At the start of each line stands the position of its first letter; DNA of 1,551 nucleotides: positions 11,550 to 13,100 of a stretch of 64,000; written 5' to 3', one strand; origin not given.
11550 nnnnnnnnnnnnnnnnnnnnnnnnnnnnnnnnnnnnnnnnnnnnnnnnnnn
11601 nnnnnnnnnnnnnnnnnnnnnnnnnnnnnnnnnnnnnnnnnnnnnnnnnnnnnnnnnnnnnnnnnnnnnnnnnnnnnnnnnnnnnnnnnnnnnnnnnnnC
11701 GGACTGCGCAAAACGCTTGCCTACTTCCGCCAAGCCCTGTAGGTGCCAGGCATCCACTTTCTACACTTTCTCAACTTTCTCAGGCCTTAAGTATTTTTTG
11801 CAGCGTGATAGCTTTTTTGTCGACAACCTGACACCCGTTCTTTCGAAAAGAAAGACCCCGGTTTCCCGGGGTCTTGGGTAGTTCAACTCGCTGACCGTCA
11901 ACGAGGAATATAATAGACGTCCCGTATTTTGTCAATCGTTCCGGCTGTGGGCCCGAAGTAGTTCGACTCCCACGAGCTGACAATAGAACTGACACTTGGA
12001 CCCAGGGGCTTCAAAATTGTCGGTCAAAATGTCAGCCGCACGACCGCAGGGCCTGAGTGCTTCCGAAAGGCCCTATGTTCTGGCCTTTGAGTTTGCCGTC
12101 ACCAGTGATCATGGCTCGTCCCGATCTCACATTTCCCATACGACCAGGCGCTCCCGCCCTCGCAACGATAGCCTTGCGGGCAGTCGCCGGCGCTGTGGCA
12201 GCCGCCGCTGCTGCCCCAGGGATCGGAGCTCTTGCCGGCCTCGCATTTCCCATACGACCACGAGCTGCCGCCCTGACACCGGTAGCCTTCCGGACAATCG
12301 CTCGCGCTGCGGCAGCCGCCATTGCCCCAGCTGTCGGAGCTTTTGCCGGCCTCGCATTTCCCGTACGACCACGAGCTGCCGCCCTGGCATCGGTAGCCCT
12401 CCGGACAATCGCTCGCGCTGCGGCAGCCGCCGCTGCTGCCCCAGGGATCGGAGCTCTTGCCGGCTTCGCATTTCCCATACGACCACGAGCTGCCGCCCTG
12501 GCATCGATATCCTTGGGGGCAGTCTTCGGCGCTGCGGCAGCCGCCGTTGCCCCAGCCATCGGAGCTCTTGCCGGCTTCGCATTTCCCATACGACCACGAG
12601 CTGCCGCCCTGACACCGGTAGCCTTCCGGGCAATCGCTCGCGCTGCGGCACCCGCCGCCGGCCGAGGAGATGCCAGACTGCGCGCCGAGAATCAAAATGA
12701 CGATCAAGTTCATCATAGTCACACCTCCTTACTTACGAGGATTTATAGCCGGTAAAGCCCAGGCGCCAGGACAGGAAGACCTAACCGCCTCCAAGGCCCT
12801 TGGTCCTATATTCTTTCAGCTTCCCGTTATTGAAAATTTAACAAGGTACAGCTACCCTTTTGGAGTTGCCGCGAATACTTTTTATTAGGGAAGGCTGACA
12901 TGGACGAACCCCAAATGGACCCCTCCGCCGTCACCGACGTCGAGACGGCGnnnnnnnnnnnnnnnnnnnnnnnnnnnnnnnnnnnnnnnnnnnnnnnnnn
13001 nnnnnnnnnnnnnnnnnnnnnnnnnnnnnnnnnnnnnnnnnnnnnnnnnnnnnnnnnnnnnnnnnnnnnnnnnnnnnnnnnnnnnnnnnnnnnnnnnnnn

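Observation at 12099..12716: Secreted protein made of five near-identical four-cysteine modules (C-x5-C-x5-C-x10-C)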

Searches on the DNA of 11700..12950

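Call 77: search_rna_families(source=window, start=11700, end=12950, threshold=evalue, max_evalue=1)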
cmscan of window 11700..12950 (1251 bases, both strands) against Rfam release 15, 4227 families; matches with E-value up to 1: 0.
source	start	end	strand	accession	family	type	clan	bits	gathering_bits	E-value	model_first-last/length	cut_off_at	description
